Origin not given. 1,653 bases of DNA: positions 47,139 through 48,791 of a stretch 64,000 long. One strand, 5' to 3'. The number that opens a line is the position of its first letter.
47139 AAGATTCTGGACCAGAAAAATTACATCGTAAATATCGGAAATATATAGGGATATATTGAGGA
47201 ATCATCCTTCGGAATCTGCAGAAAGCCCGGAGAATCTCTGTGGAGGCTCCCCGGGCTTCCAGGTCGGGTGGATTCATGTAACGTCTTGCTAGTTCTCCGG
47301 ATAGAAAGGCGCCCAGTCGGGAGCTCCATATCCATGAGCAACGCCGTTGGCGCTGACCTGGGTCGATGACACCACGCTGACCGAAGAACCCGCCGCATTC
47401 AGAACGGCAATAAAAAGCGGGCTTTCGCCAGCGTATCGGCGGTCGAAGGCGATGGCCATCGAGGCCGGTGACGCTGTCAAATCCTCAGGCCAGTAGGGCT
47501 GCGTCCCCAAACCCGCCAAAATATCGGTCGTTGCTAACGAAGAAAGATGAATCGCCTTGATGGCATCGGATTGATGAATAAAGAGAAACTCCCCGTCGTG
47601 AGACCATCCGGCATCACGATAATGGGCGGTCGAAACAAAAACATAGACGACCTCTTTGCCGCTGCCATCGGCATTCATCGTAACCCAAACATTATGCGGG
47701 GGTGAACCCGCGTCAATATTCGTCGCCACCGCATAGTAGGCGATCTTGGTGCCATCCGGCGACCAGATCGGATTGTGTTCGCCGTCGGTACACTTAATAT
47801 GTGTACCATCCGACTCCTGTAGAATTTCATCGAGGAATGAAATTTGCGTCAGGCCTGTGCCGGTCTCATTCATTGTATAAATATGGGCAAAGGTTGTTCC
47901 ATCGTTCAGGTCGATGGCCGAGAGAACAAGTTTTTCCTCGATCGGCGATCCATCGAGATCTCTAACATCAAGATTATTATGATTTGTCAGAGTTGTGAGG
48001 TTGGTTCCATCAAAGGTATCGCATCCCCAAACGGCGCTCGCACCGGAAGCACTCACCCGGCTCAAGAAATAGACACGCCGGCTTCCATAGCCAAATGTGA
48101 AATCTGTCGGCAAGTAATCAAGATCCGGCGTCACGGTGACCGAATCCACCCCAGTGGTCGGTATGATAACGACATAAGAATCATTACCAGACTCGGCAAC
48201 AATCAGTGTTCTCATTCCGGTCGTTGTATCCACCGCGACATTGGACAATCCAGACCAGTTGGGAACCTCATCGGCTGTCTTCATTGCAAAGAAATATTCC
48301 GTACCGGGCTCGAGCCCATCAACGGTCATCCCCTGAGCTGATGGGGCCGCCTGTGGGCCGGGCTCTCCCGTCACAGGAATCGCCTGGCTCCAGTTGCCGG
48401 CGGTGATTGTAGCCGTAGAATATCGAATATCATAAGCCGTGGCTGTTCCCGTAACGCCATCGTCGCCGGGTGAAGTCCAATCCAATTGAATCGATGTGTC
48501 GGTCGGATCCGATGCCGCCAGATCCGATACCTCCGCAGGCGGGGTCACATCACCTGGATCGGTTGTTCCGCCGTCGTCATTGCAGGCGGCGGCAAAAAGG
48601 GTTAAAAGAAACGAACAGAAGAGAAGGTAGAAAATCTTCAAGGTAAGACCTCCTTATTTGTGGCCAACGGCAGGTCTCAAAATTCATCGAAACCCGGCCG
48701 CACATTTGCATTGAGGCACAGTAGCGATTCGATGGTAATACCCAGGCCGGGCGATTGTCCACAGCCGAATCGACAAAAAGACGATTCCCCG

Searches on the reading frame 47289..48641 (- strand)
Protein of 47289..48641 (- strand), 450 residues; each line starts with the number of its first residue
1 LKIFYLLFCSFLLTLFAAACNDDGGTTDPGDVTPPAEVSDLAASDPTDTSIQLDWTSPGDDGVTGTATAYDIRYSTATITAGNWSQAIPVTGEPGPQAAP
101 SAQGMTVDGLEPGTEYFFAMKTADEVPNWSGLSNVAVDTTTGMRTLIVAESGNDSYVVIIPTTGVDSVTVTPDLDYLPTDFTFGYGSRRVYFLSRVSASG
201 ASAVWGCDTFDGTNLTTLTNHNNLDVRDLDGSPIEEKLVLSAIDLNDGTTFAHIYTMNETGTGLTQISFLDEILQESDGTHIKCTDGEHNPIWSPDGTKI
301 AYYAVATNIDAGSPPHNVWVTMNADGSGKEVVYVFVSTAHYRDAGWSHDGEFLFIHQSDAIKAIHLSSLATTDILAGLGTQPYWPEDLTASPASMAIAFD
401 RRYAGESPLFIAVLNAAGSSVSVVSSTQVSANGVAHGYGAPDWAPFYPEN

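Call 6: search_protein_families(library=pfam, proteins=[window:47289-48641:-], max_evalue=0.01)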
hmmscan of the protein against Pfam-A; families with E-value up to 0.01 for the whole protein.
window:47289-48641:- (450 aa): 3 families
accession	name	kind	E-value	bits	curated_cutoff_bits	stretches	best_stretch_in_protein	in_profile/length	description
PF00041.27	fn3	-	1.8e-08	34.9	25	1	38-122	3-68/84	Fibronectin type III domain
PF07676.18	PD40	-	5.8e-05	23.4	20.9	1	287-304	9-27/38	WD40-like Beta Propeller Repeat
PF16656.11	Pur_ac_phosph_N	-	9.3e-05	23.4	30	1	41-131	6-87/93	Purple acid Phosphatase, N-terminal domain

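Call 7: search_protein_families(library=ncbifam, proteins=[window:47289-48641:-], max_evalue=0.01)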
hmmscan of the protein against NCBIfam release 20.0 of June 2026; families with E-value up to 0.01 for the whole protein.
window:47289-48641:- (450 aa): 5 families
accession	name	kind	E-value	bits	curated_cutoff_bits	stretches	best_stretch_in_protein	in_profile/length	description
TIGR00868.1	hCaCC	subfamily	7.5e-06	24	900.85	1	28-136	749-862/863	calcium-activated chloride channel protein 1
NF033523.0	lasso_peptidase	equivalog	0.00077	18.3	400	1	288-363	90-156/638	Atxe2 family lasso peptide isopeptidase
NF002183.0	PRK01029.1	equivalog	0.00081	18.5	405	0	289-309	330-350/429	Tol-Pal system protein TolB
TIGR02800.1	propeller_TolB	equivalog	0.0014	17.7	343.15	0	290-418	283-401/418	Tol-Pal system beta propeller repeat protein TolB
NF053518.1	DipepPtdsDpp5Prph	equivalog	0.0044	15.6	900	0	292-359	18-83/655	dipeptidyl-peptidase Dpp5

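Call 10: find_encoding_contigs(protein=window:47289-48641:-, flank=10000, max_places=10)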
Protein window:47289-48641:- (450 aa): 3 contigs read that carry it; 3 places shown.
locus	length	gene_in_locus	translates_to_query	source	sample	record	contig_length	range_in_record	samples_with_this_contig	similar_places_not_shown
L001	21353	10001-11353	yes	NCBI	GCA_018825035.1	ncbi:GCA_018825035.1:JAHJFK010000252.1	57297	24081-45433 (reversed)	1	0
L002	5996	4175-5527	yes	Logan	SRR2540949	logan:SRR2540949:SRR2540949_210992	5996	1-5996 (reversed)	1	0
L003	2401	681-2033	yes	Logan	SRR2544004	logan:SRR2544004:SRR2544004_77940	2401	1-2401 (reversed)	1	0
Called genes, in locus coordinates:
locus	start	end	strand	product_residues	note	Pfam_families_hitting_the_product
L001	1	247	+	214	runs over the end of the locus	PF02581:TMP-TENI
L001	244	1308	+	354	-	PF00586:AIRS, PF02769:AIRS_C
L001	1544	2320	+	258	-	-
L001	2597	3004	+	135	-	PF09969:DUF2203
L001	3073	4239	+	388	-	PF01546:Peptidase_M20, PF07687:M20_dimer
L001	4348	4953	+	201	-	PF00440:TetR_N, PF13305:TetR_C_33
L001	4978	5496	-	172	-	PF02698:DUF218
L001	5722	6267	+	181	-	PF00857:Isochorismatase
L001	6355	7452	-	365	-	PF00266:Aminotran_5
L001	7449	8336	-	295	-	PF00389:2-Hacid_dh, PF02826:2-Hacid_dh_C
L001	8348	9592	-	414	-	PF06245:DUF1015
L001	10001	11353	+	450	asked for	PF00041:fn3, PF26549:Tricorn_N (faint)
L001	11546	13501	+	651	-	PF07715:Plug, PF00593:TonB_dep_Rec_b-barrel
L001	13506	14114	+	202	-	PF13689:DUF4154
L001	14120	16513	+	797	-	PF17152:CHASE8 (weak), PF00672:HAMP, PF00512:HisKA, PF02518:HATPase_c, PF00072:Response_reg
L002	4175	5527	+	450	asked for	PF00041:fn3, PF26549:Tricorn_N (faint)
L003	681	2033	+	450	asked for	PF00041:fn3, PF26549:Tricorn_N (faint)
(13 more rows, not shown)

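Call 11: find_homologous_proteins(query=window:47289-48641:-, max_evalue=0.00001)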
Query window:47289-48641:- (450 aa): 665 proteins with E <= 0.00001 among 8000 candidates; the best 120 are listed.
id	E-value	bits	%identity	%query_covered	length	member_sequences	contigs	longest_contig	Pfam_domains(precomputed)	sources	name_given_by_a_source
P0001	5.2e-286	966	99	96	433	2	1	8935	PF26549.1,PF00041.28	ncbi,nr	ncbi:MAG: fibronectin type III domain-containing protein, partial [Candidatus Eisenbacteria bacteriu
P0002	4.4e-163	561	50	28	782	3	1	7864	PF25059.2,PF23376.2,PF24058.2,PF25788.3,PF24489.2,PF14292.13,PF13860.13,PF16794.12,PF00041.28,PF10179.16,PF16656.12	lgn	-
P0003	2.3e-156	539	54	29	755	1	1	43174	PF16655.13,PF23376.2,PF24489.2,PF00041.28,PF10179.16,PF16656.12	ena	-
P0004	1.2e-153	530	60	28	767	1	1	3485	PF16655.13,PF23376.2,PF25788.3,PF24489.2,PF00041.28,PF10179.16,PF16656.12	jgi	jgi:phosphodiesterase/alkaline phosphatase D-like protein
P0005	6.8e-151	521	49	32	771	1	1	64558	PF16655.13,PF25059.2,PF24489.2,PF14292.13,PF16794.12,PF00041.28,PF10179.16,PF16656.12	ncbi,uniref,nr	ncbi:hypothetical protein C3F09_01035 [candidate division GN15 bacterium]|uniref:Fibronectin type-II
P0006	6.1e-150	518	61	25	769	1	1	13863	PF16655.13,PF14292.13,PF00041.28,PF10179.16,PF16656.12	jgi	jgi:phosphodiesterase/alkaline phosphatase D-like protein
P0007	3.9e-149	515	61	25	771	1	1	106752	PF16655.13,PF25059.2,PF25788.3,PF24489.2,PF14292.13,PF16794.12,PF00041.28,PF10179.16,PF16656.12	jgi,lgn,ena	-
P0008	4.0e-149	515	63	23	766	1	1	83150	PF16655.13,PF23376.2,PF25788.3,PF24489.2,PF14292.13,PF00041.28,PF10179.16,PF16656.12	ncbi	ncbi:MAG: fibronectin type III domain-containing protein [Candidatus Zixiibacteriota bacterium]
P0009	6.2e-149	515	57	28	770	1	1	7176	PF16655.13,PF14292.13,PF00041.28,PF10179.16,PF16656.12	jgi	jgi:hypothetical protein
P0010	9.8e-148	511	68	24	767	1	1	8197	PF16655.13,PF23376.2,PF25788.3,PF24489.2,PF00041.28,PF10179.16,PF16656.12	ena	-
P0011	1.2e-147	510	58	24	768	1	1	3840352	PF00041.28,PF10179.16,PF16656.12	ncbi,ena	-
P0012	1.9e-147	510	62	26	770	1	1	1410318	PF16655.13,PF23376.2,PF14292.13,PF00041.28,PF10179.16,PF16656.12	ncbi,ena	-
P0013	2.1e-146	506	57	24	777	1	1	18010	PF16655.13,PF25059.2,PF23376.2,PF25788.3,PF24489.2,PF09294.17,PF16794.12,PF00041.28,PF10179.16,PF16656.12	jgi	jgi:phosphodiesterase/alkaline phosphatase D-like protein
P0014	2.2e-146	506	58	25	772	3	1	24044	PF16655.13,PF25788.3,PF14292.13,PF00041.28,PF10179.16,PF16656.12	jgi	jgi:hypothetical protein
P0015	2.9e-146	506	58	25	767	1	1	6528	PF16655.13,PF25059.2,PF25788.3,PF00041.28,PF10179.16,PF16656.12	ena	-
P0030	1.3e-140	487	53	100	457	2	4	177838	PF26549.1,PF07676.19,PF00041.28,PF16656.12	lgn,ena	-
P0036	4.2e-137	476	64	74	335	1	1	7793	PF26549.1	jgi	-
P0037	1.8e-136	474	51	100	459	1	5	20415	PF26549.1,PF07676.19,PF00041.28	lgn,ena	-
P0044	7.6e-135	468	52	99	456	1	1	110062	PF26549.1,PF00041.28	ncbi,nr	ncbi:MAG: fibronectin type III domain-containing protein [Candidatus Eisenbacteria bacterium]|nr:fib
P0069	7.0e-114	399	47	100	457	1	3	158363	PF26549.1,PF00041.28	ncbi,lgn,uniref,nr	ncbi:MAG: fibronectin type III domain-containing protein [Candidatus Eisenbacteria bacterium]|uniref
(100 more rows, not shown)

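Call 13: find_encoding_contigs(protein=P0030, flank=8000, max_places=4)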
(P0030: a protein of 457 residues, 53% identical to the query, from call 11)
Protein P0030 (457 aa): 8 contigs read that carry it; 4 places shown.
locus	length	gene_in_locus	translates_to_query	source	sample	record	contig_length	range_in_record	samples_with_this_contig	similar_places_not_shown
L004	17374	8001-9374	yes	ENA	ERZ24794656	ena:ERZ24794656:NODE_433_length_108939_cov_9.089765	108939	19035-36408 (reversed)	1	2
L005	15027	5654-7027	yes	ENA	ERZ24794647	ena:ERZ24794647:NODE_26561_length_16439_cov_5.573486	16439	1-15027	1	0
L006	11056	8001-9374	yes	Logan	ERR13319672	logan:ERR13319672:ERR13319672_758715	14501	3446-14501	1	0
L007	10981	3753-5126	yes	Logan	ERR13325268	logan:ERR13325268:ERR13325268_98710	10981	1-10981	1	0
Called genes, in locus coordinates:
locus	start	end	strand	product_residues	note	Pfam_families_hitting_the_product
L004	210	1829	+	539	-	PF24684:Vgb_lyase, PF01841:Transglut_core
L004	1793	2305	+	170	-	-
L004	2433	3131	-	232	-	-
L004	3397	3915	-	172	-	PF22277:EncFtn-like (faint), PF09537:DUF2383 (faint), PF02915:Rubrerythrin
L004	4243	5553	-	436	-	PF06739:SBBP (faint), PF08450:SGL (faint), PF13860:FlgD_ig, PF18962:Por_Secre_tail (weak)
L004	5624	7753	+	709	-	PF00486:Trans_reg_C, PF00930:DPPIV_N (faint), PF07676:PD40, PF26550:Tricorn_2nd, PF26549:Tricorn_N, PF26549:Tricorn_N, PF07676:PD40, PF26549:Tricorn_N, +4 more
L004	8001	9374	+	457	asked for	PF00041:fn3, PF16656:Pur_ac_phosph_N (weak), PF26549:Tricorn_N (faint), PF07676:PD40 (faint)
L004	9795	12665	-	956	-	PF08269:dCache_2 (weak), PF17201:Cache_3-Cache_2 (weak), PF00672:HAMP, PF00989:PAS, PF13426:PAS_9 (weak), PF00512:HisKA, PF02518:HATPase_c, PF00072:Response_reg, +1 more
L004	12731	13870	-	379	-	PF04392:ABC_sub_bind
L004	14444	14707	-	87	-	PF02823:ATP-synt_DE_N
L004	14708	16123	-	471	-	PF02874:ATP-synt_ab_N, PF00006:ATP-synt_ab, PF22919:ATP-synt_VA_C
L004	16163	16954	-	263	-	PF00231:ATP-synt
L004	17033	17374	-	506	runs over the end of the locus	PF02874:ATP-synt_ab_N, PF00006:ATP-synt_ab, PF00306:ATP-synt_ab_C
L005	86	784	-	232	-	-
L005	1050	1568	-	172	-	PF22277:EncFtn-like (faint), PF09537:DUF2383 (faint), PF02915:Rubrerythrin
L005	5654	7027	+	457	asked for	PF00041:fn3, PF16656:Pur_ac_phosph_N (weak), PF26549:Tricorn_N (faint), PF07676:PD40 (faint)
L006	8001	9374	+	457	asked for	PF00041:fn3, PF16656:Pur_ac_phosph_N (weak), PF26549:Tricorn_N (faint), PF07676:PD40 (faint)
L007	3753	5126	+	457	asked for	PF00041:fn3, PF16656:Pur_ac_phosph_N (weak), PF26549:Tricorn_N (faint), PF07676:PD40 (faint)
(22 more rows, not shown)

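Call 14: find_encoding_contigs(protein=P0044, flank=8000, max_places=3)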
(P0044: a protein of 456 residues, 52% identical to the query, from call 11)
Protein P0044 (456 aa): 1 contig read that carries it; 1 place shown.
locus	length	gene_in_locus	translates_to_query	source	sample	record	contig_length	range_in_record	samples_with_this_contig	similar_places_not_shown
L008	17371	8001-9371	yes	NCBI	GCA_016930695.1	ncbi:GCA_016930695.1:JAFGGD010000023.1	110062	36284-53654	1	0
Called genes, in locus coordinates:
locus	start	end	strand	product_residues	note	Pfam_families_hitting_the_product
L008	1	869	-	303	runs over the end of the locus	PF01297:ZnuA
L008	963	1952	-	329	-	PF08240:ADH_N, PF00107:ADH_zinc_N (faint)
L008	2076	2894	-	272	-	-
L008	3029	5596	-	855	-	PF05170:AsmA (weak), PF05359:DUF748 (faint), PF13116:YhdP (weak)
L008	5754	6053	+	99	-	PF08734:GYD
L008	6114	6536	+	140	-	PF01894:YjbQ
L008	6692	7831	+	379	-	PF01262:AlaDh_PNT_C (weak), PF02254:TrkA_N (weak), PF03435:Sacchrp_dh_NADP, PF16653:Sacchrp_dh_C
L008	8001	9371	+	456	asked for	PF00041:fn3, PF26549:Tricorn_N (faint)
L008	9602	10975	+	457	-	PF00041:fn3, PF26549:Tricorn_N (faint)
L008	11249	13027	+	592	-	PF01343:Peptidase_S49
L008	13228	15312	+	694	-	PF13510:Fer2_4, PF00070:Pyr_redox (faint), PF01946:Thi4 (faint), PF03486:HI0933_like (faint), PF07992:Pyr_redox_2, PF12831:FAD_oxidored (weak), PF13450:NAD_binding_8 (faint), PF04324:Fer2_BFD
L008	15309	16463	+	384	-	PF01266:DAO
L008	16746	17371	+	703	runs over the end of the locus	PF02629:CoA_binding, PF13380:CoA_binding_2, PF13607:Succ_CoA_lig, PF19045:Ligase_CoA_2, PF13549:ATP-grasp_5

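Call 15: find_encoding_contigs(protein=P0069, flank=8000, max_places=3)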
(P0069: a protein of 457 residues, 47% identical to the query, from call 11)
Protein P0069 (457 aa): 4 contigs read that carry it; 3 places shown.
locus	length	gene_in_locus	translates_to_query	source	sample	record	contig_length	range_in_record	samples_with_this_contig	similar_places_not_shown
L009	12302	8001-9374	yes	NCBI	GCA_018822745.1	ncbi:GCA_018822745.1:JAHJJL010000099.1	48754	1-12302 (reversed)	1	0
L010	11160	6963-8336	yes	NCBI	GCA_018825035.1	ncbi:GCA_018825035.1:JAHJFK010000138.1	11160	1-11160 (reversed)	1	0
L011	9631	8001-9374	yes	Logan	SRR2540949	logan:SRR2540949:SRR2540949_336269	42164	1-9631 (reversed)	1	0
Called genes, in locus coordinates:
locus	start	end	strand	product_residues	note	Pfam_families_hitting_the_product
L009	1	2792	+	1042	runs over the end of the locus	PF03176:MMPL, PF02460:Patched, PF12349:Sterol-sensing (weak), PF03176:MMPL, PF00873:ACR_tran (weak), PF07044:DUF1329 (faint), PF17131:TP_0789-like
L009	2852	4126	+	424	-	PF06980:DUF1302 (faint)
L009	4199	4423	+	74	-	PF11127:YgaP-like_TM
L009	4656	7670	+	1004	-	PF00072:Response_reg (faint), PF19027:DUF5752 (faint), PF01326:PPDK_N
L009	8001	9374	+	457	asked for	PF00041:fn3, PF26549:Tricorn_N (faint)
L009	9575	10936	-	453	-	PF02812:ELFV_dehydrog_N, PF00208:ELFV_dehydrog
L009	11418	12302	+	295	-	PF00155:Aminotran_1_2, PF00266:Aminotran_5, PF01053:Cys_Met_Meta_PP, PF01212:Beta_elim_lyase, PF01041:DegT_DnrJ_EryC1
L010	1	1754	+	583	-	PF03176:MMPL, PF00873:ACR_tran (weak), PF07044:DUF1329 (faint), PF17131:TP_0789-like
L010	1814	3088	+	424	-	PF06980:DUF1302 (faint)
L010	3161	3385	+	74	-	PF11127:YgaP-like_TM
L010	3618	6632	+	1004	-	PF00072:Response_reg (faint), PF19027:DUF5752 (faint), PF01326:PPDK_N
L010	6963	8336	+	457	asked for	PF00041:fn3, PF26549:Tricorn_N (faint)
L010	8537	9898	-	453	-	PF02812:ELFV_dehydrog_N, PF00208:ELFV_dehydrog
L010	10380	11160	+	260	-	PF00155:Aminotran_1_2, PF00266:Aminotran_5, PF01053:Cys_Met_Meta_PP, PF01212:Beta_elim_lyase, PF01041:DegT_DnrJ_EryC1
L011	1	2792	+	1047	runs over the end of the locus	PF03176:MMPL, PF02460:Patched, PF12349:Sterol-sensing, PF03176:MMPL, PF00873:ACR_tran (weak), PF07044:DUF1329 (faint), PF17131:TP_0789-like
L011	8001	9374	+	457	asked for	PF00041:fn3, PF26549:Tricorn_N (faint)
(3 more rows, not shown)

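Call 17: find_encoding_contigs(protein=P0036, flank=8000, max_places=4)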
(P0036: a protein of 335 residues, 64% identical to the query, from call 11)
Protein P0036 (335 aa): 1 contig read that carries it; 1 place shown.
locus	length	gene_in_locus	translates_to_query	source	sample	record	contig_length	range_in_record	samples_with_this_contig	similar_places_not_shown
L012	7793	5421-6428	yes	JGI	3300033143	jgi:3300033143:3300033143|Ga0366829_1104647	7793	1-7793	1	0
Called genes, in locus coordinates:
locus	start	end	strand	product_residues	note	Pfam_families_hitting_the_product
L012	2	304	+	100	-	?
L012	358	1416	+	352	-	-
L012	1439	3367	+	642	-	PF13231:PMT_2 (weak), PF13424:TPR_12 (faint), PF07719:TPR_2 (faint), PF13428:TPR_14 (faint), PF00515:TPR_1 (faint), PF13181:TPR_8 (faint), PF13414:TPR_11 (faint)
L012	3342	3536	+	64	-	-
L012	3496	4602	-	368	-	PF01757:Acyl_transf_3 (weak), PF07786:HGSNAT_cat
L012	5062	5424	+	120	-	-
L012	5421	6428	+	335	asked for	PF26549:Tricorn_N (faint)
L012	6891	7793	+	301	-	?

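Call 18: find_encoding_contigs(protein=P0037, flank=8000, max_places=4)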
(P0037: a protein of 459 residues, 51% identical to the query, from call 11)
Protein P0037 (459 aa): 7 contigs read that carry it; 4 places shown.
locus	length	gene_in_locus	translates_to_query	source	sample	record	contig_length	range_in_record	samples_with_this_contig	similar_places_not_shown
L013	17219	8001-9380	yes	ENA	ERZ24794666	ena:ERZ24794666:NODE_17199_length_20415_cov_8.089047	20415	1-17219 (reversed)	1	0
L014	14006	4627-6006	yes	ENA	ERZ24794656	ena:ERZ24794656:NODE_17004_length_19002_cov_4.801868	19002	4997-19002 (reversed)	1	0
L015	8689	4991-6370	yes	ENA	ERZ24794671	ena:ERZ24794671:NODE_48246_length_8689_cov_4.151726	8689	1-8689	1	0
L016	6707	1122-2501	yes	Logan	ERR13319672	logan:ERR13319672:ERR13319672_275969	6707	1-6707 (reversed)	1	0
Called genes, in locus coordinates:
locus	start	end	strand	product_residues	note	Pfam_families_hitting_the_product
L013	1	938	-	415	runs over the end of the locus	PF00899:ThiF, PF00581:Rhodanese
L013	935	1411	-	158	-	PF14464:Prok-JAB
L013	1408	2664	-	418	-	PF07690:MFS_1, PF12832:MFS_1_like, PF13347:MFS_2, PF07690:MFS_1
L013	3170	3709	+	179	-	-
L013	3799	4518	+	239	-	PF01325:Fe_dep_repress, PF02742:Fe_dep_repr_C, PF04023:FeoA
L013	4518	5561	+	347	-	PF02742:Fe_dep_repr_C, PF04023:FeoA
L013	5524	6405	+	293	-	PF00009:GTP_EFTU (faint), PF02421:FeoB_N, PF01926:MMR_HSR1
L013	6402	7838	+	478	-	PF07670:Gate, PF07664:FeoB_C, PF07670:Gate (weak)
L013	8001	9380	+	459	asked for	PF00041:fn3, PF26549:Tricorn_N (faint), PF07676:PD40 (faint)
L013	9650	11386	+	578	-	PF01343:Peptidase_S49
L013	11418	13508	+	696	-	PF00593:TonB_dep_Rec_b-barrel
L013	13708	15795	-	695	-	PF26550:Tricorn_2nd, PF00930:DPPIV_N (faint), PF07676:PD40, PF26549:Tricorn_N, PF00326:Peptidase_S9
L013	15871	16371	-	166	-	-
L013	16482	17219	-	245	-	?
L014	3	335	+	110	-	?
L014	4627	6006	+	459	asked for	PF00041:fn3, PF26549:Tricorn_N (faint), PF07676:PD40 (faint)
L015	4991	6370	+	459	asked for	PF00041:fn3, PF26549:Tricorn_N (faint), PF07676:PD40 (faint)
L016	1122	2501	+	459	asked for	PF00041:fn3, PF26549:Tricorn_N (faint), PF07676:PD40 (faint)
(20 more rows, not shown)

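Call 33: search_solved_structures(query=window:47289-48641:-, max_evalue=1)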
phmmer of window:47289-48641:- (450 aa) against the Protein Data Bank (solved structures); distinct sequences matched with E-value up to 1: 30.
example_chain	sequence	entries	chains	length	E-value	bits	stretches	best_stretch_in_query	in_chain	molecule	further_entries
1bj8_A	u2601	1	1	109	0.0013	20.7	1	33-134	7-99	GP130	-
4u3h_A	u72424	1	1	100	0.0026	19.7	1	35-124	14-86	FN3con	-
1fnh_A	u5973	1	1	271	0.0028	19.7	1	65-141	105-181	PROTEIN (FIBRONECTIN)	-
1uey_A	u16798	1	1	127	0.0031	19.5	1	33-93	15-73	KIAA0343 protein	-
8upa_B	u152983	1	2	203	0.0063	18.5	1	34-135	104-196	Interleukin-6 receptor subunit beta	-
1bqu_A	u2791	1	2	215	0.0068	18.4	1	34-134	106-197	PROTEIN (GP130)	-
1pvh_A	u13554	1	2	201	0.0069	18.3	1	34-133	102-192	Interleukin-6 receptor beta chain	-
3r8q_A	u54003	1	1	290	0.007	18.3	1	65-141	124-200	Fibronectin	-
5j7k_A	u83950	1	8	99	0.0084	18.1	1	36-141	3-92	FN3con-a-lys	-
3teu_A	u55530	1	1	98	0.0093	17.9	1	39-129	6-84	Fibcon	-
1i1r_A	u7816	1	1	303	0.015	17.3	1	34-133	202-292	INTERLEUKIN-6 RECEPTOR BETA CHAIN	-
8dps_A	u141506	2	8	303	0.015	17.2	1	34-133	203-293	Interleukin-6 receptor subunit beta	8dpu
1p9m_A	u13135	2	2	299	0.017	17.1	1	34-133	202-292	Interleukin-6 receptor beta chain | Interleukin-6 receptor subunit beta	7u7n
6pnv_A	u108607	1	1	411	0.051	15.5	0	277-359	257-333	Tol-Pal system protein TolB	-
4r40_A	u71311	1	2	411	0.075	14.9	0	290-305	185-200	Protein TolB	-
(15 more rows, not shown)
